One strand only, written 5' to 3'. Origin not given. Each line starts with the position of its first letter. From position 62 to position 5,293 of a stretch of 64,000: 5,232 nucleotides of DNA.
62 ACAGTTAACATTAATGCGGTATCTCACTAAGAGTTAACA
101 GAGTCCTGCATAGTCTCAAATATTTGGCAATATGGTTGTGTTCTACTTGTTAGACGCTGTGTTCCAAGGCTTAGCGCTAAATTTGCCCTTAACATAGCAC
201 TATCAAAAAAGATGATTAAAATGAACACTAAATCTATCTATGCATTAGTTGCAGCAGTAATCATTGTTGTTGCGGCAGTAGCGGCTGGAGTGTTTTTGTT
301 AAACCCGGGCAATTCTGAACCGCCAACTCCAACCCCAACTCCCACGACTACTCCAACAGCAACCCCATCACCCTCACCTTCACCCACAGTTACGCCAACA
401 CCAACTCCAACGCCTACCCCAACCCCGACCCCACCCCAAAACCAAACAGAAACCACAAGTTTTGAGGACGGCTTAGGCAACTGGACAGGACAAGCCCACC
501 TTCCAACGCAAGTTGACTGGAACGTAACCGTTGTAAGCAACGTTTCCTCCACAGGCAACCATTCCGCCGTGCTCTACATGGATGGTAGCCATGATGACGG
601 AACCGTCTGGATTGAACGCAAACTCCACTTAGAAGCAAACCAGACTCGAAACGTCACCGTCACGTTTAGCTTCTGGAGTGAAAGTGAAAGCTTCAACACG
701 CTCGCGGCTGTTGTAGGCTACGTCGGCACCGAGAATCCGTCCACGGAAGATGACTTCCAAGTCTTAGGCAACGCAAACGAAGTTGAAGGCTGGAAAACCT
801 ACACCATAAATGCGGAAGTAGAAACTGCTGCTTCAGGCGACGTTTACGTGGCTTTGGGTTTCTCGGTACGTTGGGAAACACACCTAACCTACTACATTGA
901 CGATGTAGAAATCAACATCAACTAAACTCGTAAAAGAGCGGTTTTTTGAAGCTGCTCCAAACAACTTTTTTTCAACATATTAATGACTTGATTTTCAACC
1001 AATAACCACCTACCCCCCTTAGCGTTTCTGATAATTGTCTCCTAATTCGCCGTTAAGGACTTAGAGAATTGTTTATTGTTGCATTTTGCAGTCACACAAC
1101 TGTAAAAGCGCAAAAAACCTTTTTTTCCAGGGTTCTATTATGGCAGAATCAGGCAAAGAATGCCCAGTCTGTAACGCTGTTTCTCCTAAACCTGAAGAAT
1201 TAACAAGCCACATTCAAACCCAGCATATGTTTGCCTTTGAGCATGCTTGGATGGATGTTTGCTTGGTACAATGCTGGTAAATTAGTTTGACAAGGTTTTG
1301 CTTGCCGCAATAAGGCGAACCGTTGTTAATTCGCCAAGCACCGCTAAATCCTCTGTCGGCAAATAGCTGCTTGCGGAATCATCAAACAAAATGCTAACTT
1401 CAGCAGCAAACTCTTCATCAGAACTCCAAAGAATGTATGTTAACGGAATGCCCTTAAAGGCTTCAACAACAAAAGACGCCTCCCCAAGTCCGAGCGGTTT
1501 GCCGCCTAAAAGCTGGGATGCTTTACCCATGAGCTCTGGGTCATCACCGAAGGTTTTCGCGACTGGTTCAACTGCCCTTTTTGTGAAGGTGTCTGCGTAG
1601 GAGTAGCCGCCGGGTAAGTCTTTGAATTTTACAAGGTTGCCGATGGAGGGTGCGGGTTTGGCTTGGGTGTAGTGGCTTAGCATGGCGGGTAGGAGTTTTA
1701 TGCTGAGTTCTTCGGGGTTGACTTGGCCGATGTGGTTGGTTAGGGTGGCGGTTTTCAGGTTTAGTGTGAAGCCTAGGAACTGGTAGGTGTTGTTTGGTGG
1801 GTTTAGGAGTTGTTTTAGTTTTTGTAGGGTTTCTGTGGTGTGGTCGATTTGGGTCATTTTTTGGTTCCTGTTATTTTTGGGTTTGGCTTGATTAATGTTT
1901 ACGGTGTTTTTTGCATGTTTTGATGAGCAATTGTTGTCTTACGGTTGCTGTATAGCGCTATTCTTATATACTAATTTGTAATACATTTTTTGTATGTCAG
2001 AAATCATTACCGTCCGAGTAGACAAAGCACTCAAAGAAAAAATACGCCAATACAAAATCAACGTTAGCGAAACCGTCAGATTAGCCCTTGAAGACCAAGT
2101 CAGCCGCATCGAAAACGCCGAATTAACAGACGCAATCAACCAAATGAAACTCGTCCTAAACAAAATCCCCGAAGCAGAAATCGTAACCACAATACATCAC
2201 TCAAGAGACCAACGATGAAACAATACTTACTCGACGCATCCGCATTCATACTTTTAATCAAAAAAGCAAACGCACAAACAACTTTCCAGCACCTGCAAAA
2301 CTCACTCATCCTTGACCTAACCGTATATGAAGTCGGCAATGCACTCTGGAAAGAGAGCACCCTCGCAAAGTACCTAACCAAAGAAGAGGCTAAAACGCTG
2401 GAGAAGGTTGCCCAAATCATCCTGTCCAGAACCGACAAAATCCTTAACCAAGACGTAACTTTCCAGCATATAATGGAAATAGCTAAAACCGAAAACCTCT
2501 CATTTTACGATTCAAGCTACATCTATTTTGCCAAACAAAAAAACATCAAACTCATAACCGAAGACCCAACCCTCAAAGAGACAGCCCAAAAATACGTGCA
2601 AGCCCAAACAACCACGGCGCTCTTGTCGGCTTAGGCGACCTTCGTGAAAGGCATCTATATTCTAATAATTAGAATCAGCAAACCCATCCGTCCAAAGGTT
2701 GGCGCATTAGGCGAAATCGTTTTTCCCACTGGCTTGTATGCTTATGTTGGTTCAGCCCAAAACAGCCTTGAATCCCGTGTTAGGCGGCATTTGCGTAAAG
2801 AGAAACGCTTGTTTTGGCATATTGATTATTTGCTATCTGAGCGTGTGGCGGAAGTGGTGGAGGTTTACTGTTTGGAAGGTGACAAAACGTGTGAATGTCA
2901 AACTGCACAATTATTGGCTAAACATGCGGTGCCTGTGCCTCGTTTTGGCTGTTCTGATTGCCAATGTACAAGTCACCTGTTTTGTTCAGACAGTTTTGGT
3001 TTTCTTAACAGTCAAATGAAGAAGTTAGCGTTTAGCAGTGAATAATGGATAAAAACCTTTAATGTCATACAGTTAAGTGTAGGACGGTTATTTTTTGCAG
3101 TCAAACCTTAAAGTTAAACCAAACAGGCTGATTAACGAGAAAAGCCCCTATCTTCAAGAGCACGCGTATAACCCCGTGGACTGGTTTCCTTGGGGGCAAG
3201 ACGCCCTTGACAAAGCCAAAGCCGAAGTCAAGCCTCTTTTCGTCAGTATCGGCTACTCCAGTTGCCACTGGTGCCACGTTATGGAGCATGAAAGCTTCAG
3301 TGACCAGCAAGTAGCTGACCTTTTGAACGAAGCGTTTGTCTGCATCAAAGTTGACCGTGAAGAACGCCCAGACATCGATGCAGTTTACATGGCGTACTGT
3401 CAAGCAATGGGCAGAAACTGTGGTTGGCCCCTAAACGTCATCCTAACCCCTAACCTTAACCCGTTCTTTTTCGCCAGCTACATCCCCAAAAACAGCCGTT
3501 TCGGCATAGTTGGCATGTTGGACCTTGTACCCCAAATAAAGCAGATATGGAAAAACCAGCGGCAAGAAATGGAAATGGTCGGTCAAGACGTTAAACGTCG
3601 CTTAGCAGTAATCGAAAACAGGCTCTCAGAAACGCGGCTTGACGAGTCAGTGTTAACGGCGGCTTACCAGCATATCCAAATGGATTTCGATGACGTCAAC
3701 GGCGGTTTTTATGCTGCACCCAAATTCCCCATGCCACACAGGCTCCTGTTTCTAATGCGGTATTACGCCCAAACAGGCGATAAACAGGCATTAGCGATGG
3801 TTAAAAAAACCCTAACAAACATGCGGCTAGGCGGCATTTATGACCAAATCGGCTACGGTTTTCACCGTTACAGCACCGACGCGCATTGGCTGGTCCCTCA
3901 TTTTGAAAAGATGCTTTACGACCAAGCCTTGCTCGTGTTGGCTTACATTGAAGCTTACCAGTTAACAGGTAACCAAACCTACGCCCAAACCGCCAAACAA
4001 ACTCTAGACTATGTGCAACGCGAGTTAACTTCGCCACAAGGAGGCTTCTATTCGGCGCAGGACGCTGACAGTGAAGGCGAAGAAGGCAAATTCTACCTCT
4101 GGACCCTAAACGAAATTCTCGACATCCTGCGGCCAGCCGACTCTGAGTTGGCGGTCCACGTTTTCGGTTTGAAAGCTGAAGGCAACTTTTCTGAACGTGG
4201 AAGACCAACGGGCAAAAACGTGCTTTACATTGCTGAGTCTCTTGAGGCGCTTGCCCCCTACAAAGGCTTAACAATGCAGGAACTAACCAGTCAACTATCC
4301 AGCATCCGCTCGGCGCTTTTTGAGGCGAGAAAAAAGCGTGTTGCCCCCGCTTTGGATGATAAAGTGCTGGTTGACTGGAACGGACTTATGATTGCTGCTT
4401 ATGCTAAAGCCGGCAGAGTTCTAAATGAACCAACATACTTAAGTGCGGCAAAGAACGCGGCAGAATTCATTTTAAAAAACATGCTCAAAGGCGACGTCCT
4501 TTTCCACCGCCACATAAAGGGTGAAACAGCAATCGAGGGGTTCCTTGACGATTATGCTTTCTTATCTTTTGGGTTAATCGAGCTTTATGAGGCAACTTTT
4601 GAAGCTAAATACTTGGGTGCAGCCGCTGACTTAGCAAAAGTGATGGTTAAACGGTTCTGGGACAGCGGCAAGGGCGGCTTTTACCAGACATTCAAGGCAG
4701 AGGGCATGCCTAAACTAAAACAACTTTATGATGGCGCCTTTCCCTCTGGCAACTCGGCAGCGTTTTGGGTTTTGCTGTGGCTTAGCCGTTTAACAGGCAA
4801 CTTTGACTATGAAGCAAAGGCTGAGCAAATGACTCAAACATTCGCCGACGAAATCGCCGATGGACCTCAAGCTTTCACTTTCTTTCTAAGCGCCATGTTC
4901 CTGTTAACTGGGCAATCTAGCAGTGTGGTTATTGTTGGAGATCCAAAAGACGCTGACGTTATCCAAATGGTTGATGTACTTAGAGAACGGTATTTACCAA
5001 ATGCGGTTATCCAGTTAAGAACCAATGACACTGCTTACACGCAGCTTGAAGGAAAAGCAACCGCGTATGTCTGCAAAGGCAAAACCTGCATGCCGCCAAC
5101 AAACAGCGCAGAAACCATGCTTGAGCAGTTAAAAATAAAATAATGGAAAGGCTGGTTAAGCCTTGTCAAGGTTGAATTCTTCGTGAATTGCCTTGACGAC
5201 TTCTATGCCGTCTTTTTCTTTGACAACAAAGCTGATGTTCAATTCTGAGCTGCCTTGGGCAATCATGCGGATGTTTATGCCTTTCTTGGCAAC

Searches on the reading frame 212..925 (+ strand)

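Call 71: search_protein_families(library=pfam, proteins=[window:212-925:+], max_evalue=0.0001)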
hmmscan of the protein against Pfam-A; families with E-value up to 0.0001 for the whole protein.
window:212-925:+ (237 aa): 0 families

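Call 85: search_protein_families(library=phrogs, proteins=[window:212-925:+], max_evalue=0.001)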
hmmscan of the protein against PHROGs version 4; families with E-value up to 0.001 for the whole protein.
window:212-925:+ (237 aa): 2 families
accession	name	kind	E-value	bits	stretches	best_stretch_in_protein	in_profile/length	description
phrog_15511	-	unknown function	1.2e-10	42.1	1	32-153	216-336/511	-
phrog_15428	-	unknown function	9.2e-06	26.8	1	13-119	12-117/168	-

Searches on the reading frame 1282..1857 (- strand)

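Call 71: search_protein_families(library=pfam, proteins=[window:1282-1857:-], max_evalue=0.0001)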
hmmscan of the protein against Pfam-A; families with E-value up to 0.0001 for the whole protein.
window:1282-1857:- (191 aa): 1 family
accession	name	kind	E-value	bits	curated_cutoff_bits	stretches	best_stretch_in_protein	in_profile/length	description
PF12654.12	DUF3786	-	6.1e-38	130.5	27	1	27-179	23-174/176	Domain of unknown function (DUF3786)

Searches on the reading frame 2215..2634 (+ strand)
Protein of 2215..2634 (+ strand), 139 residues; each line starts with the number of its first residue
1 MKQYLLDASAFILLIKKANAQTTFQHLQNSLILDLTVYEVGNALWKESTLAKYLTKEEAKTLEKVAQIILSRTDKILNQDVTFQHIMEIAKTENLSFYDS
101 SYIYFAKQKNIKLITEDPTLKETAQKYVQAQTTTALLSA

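Call 71: search_protein_families(library=pfam, proteins=[window:2215-2634:+], max_evalue=0.0001)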
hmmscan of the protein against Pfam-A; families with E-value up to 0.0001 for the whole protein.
window:2215-2634:+ (139 aa): 1 family
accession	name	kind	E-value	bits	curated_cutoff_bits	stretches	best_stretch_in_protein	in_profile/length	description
PF01850.27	PIN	-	1.6e-08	35.6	23.6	1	4-124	1-118/120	PIN domain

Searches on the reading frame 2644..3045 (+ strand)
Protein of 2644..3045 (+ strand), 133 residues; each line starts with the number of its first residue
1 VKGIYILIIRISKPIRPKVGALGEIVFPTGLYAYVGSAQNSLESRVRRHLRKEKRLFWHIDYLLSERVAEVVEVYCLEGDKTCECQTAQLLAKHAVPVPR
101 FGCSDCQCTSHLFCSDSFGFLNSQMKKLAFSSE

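Call 71: search_protein_families(library=pfam, proteins=[window:2644-3045:+], max_evalue=0.0001)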
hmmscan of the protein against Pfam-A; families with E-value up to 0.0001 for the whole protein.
window:2644-3045:+ (133 aa): 1 family
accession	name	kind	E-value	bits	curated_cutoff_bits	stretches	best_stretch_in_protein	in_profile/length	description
PF01986.22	DUF123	-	2.9e-29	101.8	25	1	26-113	2-94/95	Domain of unknown function DUF123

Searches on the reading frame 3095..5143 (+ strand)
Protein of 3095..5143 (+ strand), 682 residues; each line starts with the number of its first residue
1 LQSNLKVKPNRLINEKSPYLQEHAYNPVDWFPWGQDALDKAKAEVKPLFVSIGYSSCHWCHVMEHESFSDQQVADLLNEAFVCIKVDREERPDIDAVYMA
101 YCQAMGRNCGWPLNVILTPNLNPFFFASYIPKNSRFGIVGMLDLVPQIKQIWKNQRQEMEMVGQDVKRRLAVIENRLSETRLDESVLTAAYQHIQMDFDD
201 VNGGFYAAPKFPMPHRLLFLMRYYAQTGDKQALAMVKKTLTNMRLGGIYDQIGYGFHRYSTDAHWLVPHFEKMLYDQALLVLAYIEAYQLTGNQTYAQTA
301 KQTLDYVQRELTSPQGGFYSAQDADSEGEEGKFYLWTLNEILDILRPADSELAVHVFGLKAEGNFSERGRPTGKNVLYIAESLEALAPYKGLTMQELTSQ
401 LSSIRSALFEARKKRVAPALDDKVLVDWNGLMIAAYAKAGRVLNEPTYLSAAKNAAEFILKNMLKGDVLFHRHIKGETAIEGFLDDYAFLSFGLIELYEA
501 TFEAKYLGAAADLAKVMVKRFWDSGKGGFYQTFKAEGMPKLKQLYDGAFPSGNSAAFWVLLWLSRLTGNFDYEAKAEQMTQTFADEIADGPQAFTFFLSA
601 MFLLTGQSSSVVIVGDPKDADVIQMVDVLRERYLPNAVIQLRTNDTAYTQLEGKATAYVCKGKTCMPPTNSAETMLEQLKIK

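Call 28: search_protein_families(library=pfam, proteins=[window:3095-5143:+], max_evalue=0.01)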
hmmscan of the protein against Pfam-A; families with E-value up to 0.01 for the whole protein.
window:3095-5143:+ (682 aa): 9 families
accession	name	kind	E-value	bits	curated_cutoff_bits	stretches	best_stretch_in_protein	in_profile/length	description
PF03190.21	Thioredox_DsbH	-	3.8e-71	238.8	27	1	10-170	2-162/163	Protein of unknown function, DUF255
PF13899.12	Thioredoxin_7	-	5.1e-09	36.6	27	1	30-93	2-65/83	Thioredoxin-like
PF03663.20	Glyco_hydro_76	-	6.1e-08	33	25.9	0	484-580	86-183/366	Glycosyl hydrolase family 76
PF07221.17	GlcNAc_2-epim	-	9.7e-07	28.8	23.4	0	226-321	35-126/347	N-acylglucosamine 2-epimerase (GlcNAc 2-epimerase)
PF05147.19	LANC_like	-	2.3e-06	26.9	23.2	0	281-320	15-57/350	Lanthionine synthetase C-like protein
PF06917.19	Pectate_lyase_2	-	2.5e-06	26.9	26.6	0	432-525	355-443/491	Periplasmic pectate lyase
PF07470.19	Glyco_hydro_88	-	9.6e-06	25.2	26.6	0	220-320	38-120/352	Glycosyl Hydrolase Family 88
PF06662.19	C5-epim_C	-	0.00021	21.3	23.3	0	276-321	30-73/188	D-glucuronyl C5-epimerase C-terminus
PF01532.26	Glyco_hydro_47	-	0.0013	18.2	22.9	0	493-585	86-181/455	Glycosyl hydrolase family 47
